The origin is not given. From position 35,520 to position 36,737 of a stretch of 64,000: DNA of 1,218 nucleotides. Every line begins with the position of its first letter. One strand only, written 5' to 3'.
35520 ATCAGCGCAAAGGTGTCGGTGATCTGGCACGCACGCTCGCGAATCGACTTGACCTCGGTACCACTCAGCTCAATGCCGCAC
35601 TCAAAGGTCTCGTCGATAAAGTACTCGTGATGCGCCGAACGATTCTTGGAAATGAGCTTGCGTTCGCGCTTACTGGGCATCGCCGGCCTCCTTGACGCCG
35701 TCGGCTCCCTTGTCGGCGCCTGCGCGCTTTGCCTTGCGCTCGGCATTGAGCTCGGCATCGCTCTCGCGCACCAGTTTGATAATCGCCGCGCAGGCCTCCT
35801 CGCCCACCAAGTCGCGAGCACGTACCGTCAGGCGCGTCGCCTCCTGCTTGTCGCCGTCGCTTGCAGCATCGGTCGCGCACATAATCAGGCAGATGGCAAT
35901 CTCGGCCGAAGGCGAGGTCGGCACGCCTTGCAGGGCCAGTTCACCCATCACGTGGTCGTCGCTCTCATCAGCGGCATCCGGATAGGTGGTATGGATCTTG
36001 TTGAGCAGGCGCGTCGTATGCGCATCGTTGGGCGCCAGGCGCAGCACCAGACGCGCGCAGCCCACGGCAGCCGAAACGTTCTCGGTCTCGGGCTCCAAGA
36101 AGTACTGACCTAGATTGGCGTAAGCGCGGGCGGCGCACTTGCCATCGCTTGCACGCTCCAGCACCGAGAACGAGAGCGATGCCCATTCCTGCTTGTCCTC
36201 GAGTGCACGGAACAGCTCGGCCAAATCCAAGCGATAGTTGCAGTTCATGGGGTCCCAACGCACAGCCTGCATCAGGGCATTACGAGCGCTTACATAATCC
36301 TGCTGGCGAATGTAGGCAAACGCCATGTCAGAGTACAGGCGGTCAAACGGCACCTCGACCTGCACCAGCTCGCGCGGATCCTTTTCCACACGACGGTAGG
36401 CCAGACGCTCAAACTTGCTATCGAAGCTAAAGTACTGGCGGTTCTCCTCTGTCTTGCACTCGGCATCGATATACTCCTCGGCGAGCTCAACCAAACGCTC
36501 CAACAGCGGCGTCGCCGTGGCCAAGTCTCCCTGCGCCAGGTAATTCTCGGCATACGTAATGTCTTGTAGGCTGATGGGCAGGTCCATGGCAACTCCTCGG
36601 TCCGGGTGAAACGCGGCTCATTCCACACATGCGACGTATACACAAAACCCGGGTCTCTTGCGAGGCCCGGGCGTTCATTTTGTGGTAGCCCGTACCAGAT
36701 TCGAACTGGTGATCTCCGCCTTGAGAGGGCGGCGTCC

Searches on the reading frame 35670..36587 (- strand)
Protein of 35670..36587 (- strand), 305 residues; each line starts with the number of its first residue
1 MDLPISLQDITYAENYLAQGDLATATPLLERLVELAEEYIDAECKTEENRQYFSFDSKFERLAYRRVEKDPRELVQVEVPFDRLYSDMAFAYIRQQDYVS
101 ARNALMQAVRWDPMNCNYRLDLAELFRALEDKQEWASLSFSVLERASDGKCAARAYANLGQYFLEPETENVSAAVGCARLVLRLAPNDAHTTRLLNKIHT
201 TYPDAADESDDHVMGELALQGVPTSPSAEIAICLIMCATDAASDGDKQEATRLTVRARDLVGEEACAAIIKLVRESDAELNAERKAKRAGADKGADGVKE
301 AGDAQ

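Call 38: search_protein_families(library=ncbifam, proteins=[window:35670-36587:-], max_evalue=0.01)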
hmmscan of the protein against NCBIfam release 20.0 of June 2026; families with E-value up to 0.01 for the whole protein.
window:35670-36587:- (305 aa): 1 family
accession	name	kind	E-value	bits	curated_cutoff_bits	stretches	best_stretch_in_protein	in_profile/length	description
TIGR02521.1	type_IV_pilW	equivalog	5.5e-05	22.8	154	1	85-134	34-83/234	type IV pilus biogenesis/stability protein PilW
